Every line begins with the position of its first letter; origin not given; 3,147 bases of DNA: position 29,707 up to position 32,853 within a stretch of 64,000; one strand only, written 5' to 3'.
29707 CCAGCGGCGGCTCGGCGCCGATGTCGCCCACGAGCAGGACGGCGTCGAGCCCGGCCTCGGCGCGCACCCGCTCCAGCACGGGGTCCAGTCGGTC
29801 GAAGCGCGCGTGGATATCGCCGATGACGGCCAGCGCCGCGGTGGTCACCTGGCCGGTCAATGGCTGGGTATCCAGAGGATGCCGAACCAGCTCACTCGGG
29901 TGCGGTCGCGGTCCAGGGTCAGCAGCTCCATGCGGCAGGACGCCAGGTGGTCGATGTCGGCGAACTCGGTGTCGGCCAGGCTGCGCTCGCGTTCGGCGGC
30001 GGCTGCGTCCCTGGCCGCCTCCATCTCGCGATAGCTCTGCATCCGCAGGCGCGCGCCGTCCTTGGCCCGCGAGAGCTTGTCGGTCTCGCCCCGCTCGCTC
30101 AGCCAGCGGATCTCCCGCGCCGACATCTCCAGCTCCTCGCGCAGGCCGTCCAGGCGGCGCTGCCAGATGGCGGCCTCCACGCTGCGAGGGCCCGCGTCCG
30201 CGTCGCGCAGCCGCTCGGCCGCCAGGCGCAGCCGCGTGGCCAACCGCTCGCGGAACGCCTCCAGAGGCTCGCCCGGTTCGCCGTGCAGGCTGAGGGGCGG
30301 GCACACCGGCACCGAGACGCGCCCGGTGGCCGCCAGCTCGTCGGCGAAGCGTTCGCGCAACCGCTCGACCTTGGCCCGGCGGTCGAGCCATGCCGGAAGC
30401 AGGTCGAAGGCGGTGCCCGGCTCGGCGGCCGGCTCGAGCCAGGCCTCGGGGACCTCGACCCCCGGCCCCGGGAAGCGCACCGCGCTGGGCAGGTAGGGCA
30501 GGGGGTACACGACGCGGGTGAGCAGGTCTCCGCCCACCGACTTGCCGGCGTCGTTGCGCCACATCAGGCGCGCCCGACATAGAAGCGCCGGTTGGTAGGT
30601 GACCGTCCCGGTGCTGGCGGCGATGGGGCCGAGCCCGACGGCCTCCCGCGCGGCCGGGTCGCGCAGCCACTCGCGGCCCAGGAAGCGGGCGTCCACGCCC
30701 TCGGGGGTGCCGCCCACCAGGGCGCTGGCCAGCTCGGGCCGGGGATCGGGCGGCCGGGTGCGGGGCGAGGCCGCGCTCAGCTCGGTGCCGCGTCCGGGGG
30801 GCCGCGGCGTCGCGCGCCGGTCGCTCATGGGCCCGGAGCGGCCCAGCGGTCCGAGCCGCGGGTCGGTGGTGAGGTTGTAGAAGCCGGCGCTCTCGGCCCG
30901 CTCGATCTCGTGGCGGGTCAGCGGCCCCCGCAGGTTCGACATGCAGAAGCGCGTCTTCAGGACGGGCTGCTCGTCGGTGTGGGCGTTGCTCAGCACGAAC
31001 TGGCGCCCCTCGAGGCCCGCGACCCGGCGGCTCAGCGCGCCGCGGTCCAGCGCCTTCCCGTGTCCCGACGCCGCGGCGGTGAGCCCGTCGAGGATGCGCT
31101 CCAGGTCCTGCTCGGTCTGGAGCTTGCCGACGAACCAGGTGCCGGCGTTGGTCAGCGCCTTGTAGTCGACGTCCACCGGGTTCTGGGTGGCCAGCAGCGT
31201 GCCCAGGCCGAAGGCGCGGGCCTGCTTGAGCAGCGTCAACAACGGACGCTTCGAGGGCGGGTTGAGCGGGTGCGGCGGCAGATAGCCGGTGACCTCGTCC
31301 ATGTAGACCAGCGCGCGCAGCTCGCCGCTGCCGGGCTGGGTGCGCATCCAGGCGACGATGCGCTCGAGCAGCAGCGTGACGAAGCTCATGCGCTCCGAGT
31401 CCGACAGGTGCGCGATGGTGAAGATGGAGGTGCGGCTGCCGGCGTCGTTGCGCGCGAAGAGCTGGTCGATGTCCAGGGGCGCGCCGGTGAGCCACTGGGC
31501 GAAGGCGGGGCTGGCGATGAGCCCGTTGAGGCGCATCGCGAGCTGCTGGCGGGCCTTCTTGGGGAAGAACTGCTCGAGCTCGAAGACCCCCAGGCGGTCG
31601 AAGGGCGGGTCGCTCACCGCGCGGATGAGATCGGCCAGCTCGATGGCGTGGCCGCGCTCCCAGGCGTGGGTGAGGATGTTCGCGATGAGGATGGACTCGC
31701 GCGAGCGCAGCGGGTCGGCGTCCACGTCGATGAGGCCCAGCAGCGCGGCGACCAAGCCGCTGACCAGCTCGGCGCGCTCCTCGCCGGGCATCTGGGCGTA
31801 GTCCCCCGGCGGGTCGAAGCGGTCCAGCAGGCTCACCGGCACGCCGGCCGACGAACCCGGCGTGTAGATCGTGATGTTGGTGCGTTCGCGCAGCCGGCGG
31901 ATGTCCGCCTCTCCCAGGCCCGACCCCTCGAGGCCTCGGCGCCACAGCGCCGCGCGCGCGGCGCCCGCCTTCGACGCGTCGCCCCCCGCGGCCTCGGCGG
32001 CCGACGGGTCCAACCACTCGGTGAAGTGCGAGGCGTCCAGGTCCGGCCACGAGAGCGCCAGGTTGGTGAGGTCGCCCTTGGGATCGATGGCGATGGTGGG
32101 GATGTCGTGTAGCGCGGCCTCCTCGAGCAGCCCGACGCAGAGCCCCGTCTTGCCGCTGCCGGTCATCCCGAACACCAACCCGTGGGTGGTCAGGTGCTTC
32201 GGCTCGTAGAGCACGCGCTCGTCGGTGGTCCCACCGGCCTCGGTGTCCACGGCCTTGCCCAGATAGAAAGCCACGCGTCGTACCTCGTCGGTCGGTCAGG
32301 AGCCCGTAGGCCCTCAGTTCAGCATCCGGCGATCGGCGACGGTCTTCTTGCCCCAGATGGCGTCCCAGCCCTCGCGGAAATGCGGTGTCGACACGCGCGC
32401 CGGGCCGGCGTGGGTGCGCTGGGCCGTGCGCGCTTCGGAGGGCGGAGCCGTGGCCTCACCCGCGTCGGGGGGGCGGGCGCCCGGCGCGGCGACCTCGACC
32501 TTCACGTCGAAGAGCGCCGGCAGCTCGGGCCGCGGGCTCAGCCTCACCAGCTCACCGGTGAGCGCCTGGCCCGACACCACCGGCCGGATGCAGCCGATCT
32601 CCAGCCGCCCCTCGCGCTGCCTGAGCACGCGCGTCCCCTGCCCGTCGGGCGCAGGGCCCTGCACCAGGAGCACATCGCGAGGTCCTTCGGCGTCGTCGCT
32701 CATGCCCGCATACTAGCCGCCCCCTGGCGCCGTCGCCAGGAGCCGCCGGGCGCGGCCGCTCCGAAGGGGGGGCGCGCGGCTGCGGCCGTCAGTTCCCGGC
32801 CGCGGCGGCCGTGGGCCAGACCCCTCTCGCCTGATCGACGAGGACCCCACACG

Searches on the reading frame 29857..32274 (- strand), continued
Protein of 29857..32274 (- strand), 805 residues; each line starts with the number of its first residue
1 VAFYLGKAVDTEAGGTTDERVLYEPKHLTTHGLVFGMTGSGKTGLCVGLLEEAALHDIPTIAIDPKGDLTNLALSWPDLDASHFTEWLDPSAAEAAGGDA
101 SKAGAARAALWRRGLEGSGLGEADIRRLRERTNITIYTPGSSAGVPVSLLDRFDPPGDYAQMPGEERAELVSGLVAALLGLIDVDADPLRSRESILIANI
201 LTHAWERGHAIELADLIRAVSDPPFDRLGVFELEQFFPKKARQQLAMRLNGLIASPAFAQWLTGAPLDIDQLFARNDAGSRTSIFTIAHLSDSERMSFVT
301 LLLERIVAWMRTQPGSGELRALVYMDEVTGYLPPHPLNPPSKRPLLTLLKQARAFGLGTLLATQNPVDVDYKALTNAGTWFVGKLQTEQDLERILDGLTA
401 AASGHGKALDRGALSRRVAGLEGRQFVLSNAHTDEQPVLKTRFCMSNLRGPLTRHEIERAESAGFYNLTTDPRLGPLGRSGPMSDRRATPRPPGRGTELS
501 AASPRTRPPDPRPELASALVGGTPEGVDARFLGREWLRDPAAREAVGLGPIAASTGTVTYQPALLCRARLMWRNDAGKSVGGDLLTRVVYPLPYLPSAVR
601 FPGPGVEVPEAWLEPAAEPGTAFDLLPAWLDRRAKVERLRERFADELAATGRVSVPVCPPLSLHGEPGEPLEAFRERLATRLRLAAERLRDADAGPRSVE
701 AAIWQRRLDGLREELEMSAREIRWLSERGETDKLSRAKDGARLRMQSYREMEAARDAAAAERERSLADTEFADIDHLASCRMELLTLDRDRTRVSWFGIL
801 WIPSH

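Call 68: search_dna_similar(query=window:29857-32274:-, collection=phages, mode=protein, max_rows=8)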
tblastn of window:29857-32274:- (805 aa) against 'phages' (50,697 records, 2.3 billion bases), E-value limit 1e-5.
No match.

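Call 76: list_cluster_members(proteins=[P0115, P0111, P0078, P0039, P0031, P0022, P0014, P0109, P0076, P0120])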
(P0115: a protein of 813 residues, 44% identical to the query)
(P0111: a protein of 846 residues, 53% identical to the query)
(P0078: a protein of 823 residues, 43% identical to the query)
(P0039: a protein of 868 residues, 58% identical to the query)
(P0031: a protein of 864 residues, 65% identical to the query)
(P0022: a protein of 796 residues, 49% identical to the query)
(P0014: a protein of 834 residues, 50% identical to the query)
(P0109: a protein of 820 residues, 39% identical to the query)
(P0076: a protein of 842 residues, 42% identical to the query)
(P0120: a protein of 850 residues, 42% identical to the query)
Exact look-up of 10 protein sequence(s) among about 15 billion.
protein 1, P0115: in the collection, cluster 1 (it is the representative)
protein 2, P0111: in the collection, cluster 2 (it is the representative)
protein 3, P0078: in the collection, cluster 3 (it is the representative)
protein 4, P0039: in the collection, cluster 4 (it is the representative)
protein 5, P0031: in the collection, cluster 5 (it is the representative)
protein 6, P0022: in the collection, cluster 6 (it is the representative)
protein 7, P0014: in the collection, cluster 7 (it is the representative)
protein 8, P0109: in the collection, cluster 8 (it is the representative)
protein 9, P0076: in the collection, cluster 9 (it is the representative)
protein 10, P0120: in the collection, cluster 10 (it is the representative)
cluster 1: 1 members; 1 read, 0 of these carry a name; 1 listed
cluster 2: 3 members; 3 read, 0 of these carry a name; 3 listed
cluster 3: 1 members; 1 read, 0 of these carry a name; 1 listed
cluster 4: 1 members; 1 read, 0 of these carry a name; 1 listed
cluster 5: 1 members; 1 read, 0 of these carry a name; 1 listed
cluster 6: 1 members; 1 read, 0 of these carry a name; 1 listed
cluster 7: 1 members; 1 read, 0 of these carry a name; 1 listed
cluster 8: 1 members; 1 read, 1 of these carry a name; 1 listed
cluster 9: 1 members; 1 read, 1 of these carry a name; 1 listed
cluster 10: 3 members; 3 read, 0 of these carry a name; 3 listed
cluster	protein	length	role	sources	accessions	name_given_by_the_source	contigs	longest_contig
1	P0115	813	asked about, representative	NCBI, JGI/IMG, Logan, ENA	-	-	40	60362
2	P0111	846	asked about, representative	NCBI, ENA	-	-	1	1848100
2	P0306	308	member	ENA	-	-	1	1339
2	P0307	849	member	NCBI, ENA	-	-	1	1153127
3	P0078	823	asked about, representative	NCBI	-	-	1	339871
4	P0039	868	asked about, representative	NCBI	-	-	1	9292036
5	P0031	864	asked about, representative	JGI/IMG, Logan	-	-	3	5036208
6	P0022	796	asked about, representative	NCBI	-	-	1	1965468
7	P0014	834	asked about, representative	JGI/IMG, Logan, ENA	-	-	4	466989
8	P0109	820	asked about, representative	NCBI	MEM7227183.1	MAG: DUF87 domain-containing protein [Planctomycetota bacterium]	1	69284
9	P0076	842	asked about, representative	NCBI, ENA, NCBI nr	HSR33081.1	MAG TPA: DUF87 domain-containing protein [Anaerolineae bacterium] | DUF87 domain-containing protein [Anaerolineae bacterium]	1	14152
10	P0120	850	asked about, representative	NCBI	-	-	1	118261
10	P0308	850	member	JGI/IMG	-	-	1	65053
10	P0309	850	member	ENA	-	-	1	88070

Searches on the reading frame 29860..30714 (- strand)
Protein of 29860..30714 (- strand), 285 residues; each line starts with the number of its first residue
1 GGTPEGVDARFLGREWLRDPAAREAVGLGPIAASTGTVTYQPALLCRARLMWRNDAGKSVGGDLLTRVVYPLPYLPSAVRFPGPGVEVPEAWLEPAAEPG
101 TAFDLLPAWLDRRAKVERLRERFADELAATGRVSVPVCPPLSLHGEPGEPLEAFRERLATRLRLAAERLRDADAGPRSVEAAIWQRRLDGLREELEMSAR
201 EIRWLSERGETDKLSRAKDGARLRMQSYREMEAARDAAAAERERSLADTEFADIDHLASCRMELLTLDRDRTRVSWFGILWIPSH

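Call 71: search_protein_representatives(protein=window:29860-30714:-)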
Query: 285 residues. Proteins with E-value up to 0.001 (for the whole library): 18; up to 1e-10: 11; up to 1e-30: 6. The best 18 are listed.
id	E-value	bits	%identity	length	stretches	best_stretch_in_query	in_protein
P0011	8.4e-45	170.1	37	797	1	9-284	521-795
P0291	6.7e-39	150.8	37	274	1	19-284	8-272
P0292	2.7e-37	145.5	36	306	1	6-284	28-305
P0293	5.4e-34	134.7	34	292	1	3-284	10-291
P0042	4.3e-32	128.4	39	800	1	9-283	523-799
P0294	6.5e-31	124.6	40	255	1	38-284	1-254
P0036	2.0e-29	119.7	37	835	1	94-284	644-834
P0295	1.1e-24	104.1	31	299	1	6-284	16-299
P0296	2.8e-20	89.7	31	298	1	32-284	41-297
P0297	1.0e-13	68.1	35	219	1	88-284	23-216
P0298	1.5e-13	67.5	37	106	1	182-284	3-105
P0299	2.8e-10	56.9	39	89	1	197-284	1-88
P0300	3.5e-09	53.3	38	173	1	123-261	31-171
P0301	9.3e-09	51.9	24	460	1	105-284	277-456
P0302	1.9e-08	50.9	30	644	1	64-282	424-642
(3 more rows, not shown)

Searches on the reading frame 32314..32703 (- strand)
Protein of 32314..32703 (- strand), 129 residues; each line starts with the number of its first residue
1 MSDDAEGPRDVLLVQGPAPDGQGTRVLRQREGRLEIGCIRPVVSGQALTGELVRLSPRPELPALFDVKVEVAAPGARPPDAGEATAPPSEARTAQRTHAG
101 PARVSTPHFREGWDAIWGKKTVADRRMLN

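Call 4: search_protein_families(library=pfam, proteins=[window:32314-32703:-], max_evalue=0.01)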
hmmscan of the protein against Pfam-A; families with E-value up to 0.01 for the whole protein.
window:32314-32703:- (129 aa): 0 families

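Call 5: search_protein_families(library=padloc, proteins=[window:32314-32703:-], max_evalue=0.01)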
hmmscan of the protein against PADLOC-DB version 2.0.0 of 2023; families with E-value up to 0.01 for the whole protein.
window:32314-32703:- (129 aa): 0 families

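Call 6: search_protein_families(library=ncbifam, proteins=[window:32314-32703:-], max_evalue=0.01)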
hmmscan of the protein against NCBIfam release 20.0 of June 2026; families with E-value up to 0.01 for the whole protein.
window:32314-32703:- (129 aa): 0 families

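Call 32: find_homologous_proteins(query=A4, max_evalue=0.001)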
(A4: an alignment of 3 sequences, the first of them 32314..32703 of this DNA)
Query A4 (3 sequences) (129 aa, profile of the alignment): 50 proteins with E <= 0.001 among 7154 candidates.
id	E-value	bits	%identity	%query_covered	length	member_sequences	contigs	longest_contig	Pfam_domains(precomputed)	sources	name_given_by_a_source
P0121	2.8e-67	243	57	100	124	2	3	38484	-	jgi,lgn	jgi:hypothetical protein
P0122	4.6e-66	239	62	100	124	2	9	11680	-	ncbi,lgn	-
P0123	3.8e-64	233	59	100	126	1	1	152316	-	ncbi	ncbi:MAG: hypothetical protein R3F39_05795 [Myxococcota bacterium]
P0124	2.3e-57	211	99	92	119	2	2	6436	-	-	-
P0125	1.1e-51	192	63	100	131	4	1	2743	-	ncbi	-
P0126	3.0e-24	104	44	84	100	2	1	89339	-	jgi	-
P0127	3.8e-24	104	43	87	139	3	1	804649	-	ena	-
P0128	2.2e-22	98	45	85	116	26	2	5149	-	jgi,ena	jgi:hypothetical protein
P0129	6.9e-22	96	45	88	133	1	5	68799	-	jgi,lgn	jgi:hypothetical protein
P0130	2.1e-21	95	44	91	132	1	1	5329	-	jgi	-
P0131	1.2e-20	92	39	87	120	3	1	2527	-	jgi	jgi:hypothetical protein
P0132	1.4e-19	89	43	85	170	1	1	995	-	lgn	-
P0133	5.3e-19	87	38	86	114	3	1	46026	-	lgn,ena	-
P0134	5.3e-19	87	42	87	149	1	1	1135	-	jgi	jgi:hypothetical protein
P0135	3.7e-18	84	47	90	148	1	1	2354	-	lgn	-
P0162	1.4e-12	66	43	91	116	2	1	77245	-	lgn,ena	-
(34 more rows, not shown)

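Call 33: find_encoding_contigs(protein=P0127, flank=6000, max_places=1)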
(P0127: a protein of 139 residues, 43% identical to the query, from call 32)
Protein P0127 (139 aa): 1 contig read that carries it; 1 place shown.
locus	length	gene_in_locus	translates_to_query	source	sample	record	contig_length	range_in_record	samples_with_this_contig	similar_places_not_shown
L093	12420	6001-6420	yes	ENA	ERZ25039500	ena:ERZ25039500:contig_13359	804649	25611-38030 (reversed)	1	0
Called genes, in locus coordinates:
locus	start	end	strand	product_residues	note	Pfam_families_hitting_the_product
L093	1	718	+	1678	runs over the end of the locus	PF00069:Pkinase, PF07714:PK_Tyr_Ser-Thr (weak), PF01590:GAF, PF13185:GAF_2, PF13492:GAF_3, PF00158:Sigma54_activat, PF14532:Sigma54_activ_2, PF02086:MethyltransfD12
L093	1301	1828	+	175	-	-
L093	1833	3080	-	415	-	-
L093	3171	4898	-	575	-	PF00069:Pkinase, PF06293:Kdo (weak), PF07714:PK_Tyr_Ser-Thr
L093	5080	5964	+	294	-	PF06347:SH3_4 (weak), PF08239:SH3_3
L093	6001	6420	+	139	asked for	-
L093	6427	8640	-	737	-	PF14238:DUF4340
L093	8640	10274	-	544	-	PF23357:DUF7088, PF09822:ABC_transp_aux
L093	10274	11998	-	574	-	PF00005:ABC_tran, PF13304:AAA_21, PF12679:ABC2_membrane_2, PF12730:ABC2_membrane_4, PF12698:ABC2_membrane_3, PF13346:ABC2_membrane_5 (weak)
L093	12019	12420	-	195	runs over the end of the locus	PF21365:Glyco_hydro_31_3rd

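Call 34: find_encoding_contigs(protein=P0162, flank=6000, max_places=1)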
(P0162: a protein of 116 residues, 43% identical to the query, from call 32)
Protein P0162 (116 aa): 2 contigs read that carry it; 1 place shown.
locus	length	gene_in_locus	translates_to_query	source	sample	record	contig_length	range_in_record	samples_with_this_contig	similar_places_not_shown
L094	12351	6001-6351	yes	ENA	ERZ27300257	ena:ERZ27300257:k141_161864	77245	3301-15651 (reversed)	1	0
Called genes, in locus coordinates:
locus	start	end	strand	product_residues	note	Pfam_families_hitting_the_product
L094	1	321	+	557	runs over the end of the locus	PF07626:PSD3, PF07637:PSD5, PF07631:PSD4, PF07627:PSCyt3, PF07624:PSD2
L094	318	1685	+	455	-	PF07586:HXXSHH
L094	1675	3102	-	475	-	PF13640:2OG-FeII_Oxy_3, PF23381:Beta-prop_IFT122_1st, PF24817:WD40_WDHD1_1st (weak), PF25173:Beta-prop_WDR3_1st, PF25175:Beta-prop_WDR5, PF25174:Beta-prop_THOC3, PF24814:WD40_Prp19, PF24807:WD40_CDC20-Fz, +13 more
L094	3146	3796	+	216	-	PF00440:TetR_N, PF13977:TetR_C_6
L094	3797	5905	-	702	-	PF03169:OPT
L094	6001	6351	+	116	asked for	-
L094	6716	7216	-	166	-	-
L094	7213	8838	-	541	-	PF01841:Transglut_core (weak), PF13620:CarboxypepD_reg (faint)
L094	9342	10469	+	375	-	PF01704:UDPGP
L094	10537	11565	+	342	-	-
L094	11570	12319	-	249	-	-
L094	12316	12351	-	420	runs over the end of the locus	-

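Call 35: find_encoding_contigs(protein=P0129, flank=6000, max_places=1)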
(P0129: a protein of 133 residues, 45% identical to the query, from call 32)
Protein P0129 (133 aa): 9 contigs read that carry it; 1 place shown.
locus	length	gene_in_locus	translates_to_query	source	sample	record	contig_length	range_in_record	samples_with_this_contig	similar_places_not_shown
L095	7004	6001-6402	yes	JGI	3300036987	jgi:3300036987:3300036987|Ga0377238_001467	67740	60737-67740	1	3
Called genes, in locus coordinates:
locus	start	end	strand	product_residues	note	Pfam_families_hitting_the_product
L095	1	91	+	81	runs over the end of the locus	PF02604:PhdYeFM_antitox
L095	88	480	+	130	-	PF01850:PIN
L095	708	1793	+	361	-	-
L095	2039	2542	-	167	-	-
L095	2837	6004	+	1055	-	PF00989:PAS, PF08448:PAS_4 (weak), PF13426:PAS_9, PF01590:GAF, PF13185:GAF_2, PF00512:HisKA, PF02518:HATPase_c, PF00072:Response_reg, +1 more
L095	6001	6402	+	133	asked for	-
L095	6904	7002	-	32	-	?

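Call 56: predict_structure(alignment_id=A8)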
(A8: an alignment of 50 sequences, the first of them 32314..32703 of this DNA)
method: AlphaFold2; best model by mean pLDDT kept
length: 129 residues; sequences in the alignment: 50
mean_pLDDT: 78.7   pTM: 0.53
mean pLDDT of the five models: 78.7, 77.3, 76.9, 76.0, 75.6
residues with pLDDT >= 90: 58; 70-90: 26; 50-70: 38; < 50: 7
segments of 3 or more residues with pLDDT < 50: none
pLDDT, mean of each block of 10 residues (from residue 1): 70 95 96 94 91 96 95 72 52 52 71 78 58
secondary structure, 60 per line:
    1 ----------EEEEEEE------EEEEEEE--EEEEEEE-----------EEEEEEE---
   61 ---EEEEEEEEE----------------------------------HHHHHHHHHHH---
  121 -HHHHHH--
elements in order: E11-17 E24-30 E33-39 E51-57 E64-72 H107-117 H122-127

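Call 62: fold_search(model_id=the predicted structure, library=pdb)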
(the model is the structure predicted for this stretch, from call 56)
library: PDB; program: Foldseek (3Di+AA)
matches with E <= 10: 330; with E <= 0.001: 0
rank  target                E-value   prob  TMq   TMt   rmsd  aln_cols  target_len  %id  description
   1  9ba3_A                7.1e-02  0.75  0.22  0.18  11.1        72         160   14  High-resolution crystal structure of the ligand binding domain of the Halomonas titanicae chemoreceptor Htc10 in compl (released 2024-11-20)
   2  4v6w_AD               6.7e-01  0.06  0.12  0.09  17.0       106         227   10  Structure of the D. melanogaster 80S ribosome (released 2014-07-09)
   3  6z1p_Ag               8.0e-01  0.30  0.21  0.17   6.0        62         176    3  Structure of the mitochondrial ribosome from Tetrahymena thermophila (released 2020-06-24)
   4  8dp5_A                8.0e-01  0.30  0.25  0.12   7.1        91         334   19  Structure of the PEAK3/14-3-3 complex (released 2023-06-28)
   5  7ur8                  8.0e-01  0.23  0.22  0.33  11.1        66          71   11  170_h_ob, a small beta-barrel de novo designed protein (released 2023-03-22)
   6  4ors_B                1.1e+00  0.07  0.13  0.11  14.5        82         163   18  Three-dimensional structure of the C65A mutant of Human lipocalin-type Prostaglandin D Synthase apo-form (released 2014-08-06)
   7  8ssm_D                1.1e+00  0.16  0.19  0.26   8.3        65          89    6  Citrobacter rodentium contact dependent growth inhibition (CDI) toxin (CdiA-CT) and immunity (CdiI) complex (released 2024-05-15)
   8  9h3g_Oa               1.2e+00  0.63  0.21  0.43   4.0        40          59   20  Structure of the Arabidopsis thaliana 80S ribosome in complex with P- and E-site tRNAs and mRNA (released 2026-02-04)
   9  7tmu_C                1.2e+00  0.15  0.20  0.18   9.5        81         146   10  Crystal Structure of the Protein of Unknown Function YPO0625 from Yersinia pestis (released 2022-02-02)
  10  5ezu_B                1.3e+00  0.18  0.20  0.30   7.8        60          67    5  Crystal structure of the N-terminal domain of vaccinia virus immunomodulator A46 in complex with myristic acid. (released 2016-11-30)
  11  7tmu_B                1.3e+00  0.16  0.20  0.18   9.7        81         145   10  Crystal Structure of the Protein of Unknown Function YPO0625 from Yersinia pestis (released 2022-02-02)
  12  8br8_SC               1.3e+00  0.05  0.14  0.10  13.5        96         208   18  Giardia ribosome in POST-T state (A1) (released 2023-03-15)
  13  8ssm_C                1.5e+00  0.16  0.20  0.27   8.6        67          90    6  Citrobacter rodentium contact dependent growth inhibition (CDI) toxin (CdiA-CT) and immunity (CdiI) complex (released 2024-05-15)
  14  7dru_D                1.5e+00  0.08  0.17  0.17  11.3        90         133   10  Crystal Structure of the Dog Lipocalin Allergen Can f 1 (released 2021-11-10)
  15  9l5u_C                1.6e+00  0.14  0.19  0.24   8.2        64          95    9  Papain-like cysteine protease toxin/immunity pair (released 2025-06-04)
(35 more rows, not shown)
